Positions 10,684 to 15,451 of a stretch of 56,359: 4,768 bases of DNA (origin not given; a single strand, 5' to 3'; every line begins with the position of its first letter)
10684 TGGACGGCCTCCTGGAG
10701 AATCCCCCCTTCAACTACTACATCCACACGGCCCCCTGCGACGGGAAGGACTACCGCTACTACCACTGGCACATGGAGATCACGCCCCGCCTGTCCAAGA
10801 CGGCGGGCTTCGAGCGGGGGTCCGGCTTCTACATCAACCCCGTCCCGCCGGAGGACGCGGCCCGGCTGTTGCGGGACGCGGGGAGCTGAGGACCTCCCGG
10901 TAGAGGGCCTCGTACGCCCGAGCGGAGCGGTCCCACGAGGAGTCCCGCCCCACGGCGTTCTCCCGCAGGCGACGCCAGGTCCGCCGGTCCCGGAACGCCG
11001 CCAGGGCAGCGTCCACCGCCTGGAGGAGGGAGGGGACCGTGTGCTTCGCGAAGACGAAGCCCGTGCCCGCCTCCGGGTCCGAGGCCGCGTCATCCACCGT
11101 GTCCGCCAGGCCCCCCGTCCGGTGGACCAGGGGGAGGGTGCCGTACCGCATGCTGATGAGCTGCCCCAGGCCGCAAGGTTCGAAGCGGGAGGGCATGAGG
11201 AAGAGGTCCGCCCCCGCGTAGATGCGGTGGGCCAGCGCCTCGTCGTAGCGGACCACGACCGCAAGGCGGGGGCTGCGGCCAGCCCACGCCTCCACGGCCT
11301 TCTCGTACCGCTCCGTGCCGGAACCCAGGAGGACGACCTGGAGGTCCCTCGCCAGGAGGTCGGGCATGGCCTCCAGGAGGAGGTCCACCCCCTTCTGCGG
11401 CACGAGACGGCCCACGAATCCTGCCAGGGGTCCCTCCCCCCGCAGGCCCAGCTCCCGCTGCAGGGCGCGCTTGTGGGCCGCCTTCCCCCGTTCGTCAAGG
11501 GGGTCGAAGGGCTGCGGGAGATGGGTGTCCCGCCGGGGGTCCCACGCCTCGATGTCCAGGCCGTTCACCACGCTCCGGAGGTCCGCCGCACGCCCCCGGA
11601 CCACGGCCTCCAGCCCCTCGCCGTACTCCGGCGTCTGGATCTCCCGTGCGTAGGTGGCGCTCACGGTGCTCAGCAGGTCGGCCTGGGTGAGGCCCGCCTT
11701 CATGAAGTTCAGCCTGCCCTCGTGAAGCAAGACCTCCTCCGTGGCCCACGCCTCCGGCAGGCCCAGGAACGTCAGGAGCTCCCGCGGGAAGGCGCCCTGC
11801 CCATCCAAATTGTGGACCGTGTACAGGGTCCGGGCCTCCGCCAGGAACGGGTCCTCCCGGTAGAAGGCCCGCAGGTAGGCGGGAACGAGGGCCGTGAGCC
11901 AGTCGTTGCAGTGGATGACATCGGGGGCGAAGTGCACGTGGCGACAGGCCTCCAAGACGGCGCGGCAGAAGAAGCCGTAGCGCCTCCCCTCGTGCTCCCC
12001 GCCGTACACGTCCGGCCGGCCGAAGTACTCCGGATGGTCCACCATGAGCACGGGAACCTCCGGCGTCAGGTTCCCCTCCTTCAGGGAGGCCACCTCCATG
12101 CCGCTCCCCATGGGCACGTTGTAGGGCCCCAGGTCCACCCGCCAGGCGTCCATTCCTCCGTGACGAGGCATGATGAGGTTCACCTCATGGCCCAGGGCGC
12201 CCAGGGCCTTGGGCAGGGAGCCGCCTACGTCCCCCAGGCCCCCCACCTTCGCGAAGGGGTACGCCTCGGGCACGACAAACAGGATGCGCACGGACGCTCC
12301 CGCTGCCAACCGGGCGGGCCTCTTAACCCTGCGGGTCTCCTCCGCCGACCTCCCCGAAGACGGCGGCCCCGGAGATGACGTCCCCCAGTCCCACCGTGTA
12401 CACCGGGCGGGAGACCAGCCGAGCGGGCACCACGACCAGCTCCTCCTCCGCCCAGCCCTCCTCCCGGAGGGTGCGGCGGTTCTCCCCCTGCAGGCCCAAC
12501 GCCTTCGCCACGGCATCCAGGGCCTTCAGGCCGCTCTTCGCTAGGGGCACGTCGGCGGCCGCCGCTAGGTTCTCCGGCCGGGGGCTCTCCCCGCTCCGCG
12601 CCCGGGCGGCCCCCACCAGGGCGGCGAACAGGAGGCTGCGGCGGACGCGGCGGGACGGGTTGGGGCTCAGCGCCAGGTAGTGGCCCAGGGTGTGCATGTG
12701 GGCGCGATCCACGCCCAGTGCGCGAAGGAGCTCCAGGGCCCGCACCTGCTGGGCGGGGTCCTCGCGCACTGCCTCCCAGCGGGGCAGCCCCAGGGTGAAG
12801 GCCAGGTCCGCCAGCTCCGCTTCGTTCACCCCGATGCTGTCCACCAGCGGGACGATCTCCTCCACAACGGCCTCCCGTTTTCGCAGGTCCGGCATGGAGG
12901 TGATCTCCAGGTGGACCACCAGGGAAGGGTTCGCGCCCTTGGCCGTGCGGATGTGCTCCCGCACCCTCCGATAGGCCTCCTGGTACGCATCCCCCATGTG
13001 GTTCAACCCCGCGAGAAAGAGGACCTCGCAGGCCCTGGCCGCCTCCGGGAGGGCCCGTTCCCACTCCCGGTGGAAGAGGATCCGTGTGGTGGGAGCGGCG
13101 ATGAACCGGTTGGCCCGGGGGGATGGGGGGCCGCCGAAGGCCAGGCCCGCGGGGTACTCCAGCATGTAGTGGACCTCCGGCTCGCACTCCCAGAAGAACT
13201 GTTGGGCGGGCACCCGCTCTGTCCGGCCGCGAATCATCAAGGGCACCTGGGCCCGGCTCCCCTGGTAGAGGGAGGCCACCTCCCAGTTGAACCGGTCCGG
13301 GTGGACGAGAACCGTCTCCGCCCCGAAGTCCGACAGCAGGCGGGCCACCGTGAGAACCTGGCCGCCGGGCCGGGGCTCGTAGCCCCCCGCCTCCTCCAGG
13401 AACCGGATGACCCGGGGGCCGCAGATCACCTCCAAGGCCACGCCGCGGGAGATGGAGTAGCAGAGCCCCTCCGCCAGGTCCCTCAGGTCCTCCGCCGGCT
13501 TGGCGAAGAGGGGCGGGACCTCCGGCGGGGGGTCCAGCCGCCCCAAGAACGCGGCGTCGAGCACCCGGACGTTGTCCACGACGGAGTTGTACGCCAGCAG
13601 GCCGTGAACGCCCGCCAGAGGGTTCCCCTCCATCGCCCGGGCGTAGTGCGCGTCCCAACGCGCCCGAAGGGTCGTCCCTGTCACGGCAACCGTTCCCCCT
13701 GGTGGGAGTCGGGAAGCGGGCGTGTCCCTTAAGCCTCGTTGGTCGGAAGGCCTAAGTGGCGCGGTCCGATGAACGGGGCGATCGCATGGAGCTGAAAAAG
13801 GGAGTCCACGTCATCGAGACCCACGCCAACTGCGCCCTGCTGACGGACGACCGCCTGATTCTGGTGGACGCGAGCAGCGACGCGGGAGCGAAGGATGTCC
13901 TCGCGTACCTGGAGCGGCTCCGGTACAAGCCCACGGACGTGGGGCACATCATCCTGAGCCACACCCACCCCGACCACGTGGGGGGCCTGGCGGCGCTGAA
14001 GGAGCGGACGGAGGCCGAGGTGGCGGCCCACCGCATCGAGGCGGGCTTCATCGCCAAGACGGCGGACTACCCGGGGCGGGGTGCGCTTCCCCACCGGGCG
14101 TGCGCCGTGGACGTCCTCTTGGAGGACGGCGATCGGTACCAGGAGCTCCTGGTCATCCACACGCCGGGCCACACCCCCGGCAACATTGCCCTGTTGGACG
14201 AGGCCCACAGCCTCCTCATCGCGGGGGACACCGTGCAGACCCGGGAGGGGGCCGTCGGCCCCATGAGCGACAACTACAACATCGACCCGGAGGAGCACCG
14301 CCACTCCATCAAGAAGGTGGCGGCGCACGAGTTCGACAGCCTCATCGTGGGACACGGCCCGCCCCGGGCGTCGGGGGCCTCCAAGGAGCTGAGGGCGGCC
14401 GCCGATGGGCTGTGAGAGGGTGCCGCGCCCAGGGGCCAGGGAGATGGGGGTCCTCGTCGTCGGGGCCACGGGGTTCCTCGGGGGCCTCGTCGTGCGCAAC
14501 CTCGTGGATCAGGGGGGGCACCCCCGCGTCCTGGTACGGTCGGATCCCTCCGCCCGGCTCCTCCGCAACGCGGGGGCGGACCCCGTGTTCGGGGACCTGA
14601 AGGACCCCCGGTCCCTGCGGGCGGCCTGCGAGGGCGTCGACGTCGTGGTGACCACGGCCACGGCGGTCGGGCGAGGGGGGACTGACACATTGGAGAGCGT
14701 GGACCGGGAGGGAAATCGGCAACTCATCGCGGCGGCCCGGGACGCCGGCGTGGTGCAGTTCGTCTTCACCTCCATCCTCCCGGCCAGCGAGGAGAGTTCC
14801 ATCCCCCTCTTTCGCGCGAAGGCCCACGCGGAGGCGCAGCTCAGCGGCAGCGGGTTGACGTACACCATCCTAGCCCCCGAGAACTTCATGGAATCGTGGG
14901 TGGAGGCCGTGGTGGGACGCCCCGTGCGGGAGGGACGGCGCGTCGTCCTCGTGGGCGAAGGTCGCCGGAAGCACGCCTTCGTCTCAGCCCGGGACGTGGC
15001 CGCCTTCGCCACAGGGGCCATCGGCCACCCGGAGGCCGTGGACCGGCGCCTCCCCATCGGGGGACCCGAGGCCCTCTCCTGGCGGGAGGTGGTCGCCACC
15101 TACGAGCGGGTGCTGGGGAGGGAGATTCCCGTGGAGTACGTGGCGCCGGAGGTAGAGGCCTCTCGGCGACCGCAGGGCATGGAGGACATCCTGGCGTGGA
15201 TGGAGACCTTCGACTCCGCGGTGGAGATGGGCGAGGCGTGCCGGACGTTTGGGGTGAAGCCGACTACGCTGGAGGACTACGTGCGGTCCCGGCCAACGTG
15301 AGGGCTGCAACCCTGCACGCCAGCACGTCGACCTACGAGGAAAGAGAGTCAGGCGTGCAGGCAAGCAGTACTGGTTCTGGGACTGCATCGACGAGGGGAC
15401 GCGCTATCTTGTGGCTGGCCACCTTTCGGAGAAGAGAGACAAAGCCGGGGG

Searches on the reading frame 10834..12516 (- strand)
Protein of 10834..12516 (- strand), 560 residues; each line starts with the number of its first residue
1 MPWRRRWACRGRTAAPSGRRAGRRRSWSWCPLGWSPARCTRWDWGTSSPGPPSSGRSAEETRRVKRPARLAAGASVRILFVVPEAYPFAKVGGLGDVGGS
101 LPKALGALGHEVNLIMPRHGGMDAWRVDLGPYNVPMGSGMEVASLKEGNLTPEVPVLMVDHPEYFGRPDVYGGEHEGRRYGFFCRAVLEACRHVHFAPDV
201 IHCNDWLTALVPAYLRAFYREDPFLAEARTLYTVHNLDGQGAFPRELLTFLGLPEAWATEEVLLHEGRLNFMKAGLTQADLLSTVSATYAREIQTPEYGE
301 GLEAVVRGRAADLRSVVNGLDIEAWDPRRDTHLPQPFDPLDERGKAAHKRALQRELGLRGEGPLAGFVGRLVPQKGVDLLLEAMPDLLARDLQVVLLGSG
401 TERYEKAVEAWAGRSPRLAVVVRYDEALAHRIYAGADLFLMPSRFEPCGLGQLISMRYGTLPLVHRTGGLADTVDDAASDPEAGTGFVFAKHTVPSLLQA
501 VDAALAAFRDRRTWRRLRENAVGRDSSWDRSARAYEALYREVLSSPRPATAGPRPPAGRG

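Call 72: search_protein_families(library=pfam, proteins=[window:10834-12516:-])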
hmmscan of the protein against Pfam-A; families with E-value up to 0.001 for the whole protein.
window:10834-12516:- (560 aa): 5 families
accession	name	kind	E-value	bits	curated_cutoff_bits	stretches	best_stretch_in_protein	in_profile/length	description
PF08323.17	Glyco_transf_5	-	1.8e-74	250.9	22.7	1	77-307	1-238/239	Starch synthase catalytic domain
PF00534.26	Glycos_transf_1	-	2.9e-19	69.7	26.4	1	351-508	4-159/172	Glycosyl transferases group 1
PF13692.12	Glyco_trans_1_4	-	1.8e-17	64.4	27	1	363-505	2-140/142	Glycosyl transferases group 1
PF20706.3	GT4-conflict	-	3.2e-09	36.7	26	1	367-533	202-383/385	Family 4 Glycosyltransferase in conflict systems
PF13439.12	Glyco_transf_4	-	5.3e-06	27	28.5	1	93-295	3-150/170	Glycosyltransferase Family 4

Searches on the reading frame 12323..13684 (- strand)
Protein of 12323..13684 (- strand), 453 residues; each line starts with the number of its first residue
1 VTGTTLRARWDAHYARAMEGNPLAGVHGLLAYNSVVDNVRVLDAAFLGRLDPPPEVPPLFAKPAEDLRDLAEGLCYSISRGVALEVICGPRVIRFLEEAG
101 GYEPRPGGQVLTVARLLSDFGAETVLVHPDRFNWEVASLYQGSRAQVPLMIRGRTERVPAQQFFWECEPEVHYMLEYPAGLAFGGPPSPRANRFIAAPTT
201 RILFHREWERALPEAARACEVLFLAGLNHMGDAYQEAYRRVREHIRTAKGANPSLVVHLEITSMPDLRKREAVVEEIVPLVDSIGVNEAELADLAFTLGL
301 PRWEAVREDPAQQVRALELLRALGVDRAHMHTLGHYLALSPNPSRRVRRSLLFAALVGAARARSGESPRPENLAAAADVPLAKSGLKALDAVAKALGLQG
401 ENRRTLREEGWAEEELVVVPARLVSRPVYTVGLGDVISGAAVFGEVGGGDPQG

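Call 72: search_protein_families(library=pfam, proteins=[window:12323-13684:-])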
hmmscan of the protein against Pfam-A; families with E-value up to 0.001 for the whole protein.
window:12323-13684:- (453 aa): 1 family
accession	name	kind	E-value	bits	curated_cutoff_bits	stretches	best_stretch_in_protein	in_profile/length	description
PF04587.20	ADP_PFK_GK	-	1.9e-43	149.2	27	1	30-441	5-427/430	ADP-specific Phosphofructokinase/Glucokinase conserved region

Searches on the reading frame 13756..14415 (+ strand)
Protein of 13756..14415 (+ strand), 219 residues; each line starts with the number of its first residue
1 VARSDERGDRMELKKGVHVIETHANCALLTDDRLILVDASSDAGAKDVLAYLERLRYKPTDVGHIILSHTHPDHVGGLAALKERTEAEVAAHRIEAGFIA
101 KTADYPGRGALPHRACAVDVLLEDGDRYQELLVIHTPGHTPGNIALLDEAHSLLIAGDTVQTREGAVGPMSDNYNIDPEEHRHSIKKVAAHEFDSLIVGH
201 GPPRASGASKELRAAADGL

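Call 72: search_protein_families(library=pfam, proteins=[window:13756-14415:+])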
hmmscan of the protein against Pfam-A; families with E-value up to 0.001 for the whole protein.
window:13756-14415:+ (219 aa): 5 families
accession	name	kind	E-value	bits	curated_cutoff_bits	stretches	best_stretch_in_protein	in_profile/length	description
PF00753.33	Lactamase_B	-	9.1e-25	88.2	22.7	1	23-184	5-177/196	Metallo-beta-lactamase superfamily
PF19583.5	ODP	-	9.4e-09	35.9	27.2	1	29-161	9-138/194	ODP family beta lactamase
PF12706.13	Lactamase_B_2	-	1.5e-07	31.6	27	1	34-92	2-63/200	Beta-lactamase superfamily domain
PF14597.12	Lactamase_B_5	-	0.00028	20.9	28.4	1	116-202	93-182/199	Metallo-beta-lactamase superfamily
PF16661.11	Lactamase_B_6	-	0.00031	20.6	27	1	29-85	3-59/193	Metallo-beta-lactamase superfamily domain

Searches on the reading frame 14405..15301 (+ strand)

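Call 72: search_protein_families(library=pfam, proteins=[window:14405-15301:+])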
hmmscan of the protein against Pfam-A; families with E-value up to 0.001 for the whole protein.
window:14405-15301:+ (298 aa): 4 families
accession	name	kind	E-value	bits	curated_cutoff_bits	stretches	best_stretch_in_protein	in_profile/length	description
PF05368.20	NmrA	-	1.9e-29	103.6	27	1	16-289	5-294/298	NmrA-like family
PF13460.12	NAD_binding_10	-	2.9e-27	96.2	27.2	1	20-209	1-184/184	NAD(P)H-binding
PF01370.27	Epimerase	-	3.1e-15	56.7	20.9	1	16-123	1-114/240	NAD dependent epimerase/dehydratase family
PF01073.25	3Beta_HSD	-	3.9e-14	52.8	22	1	17-124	1-116/280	3-beta hydroxysteroid dehydrogenase/isomerase family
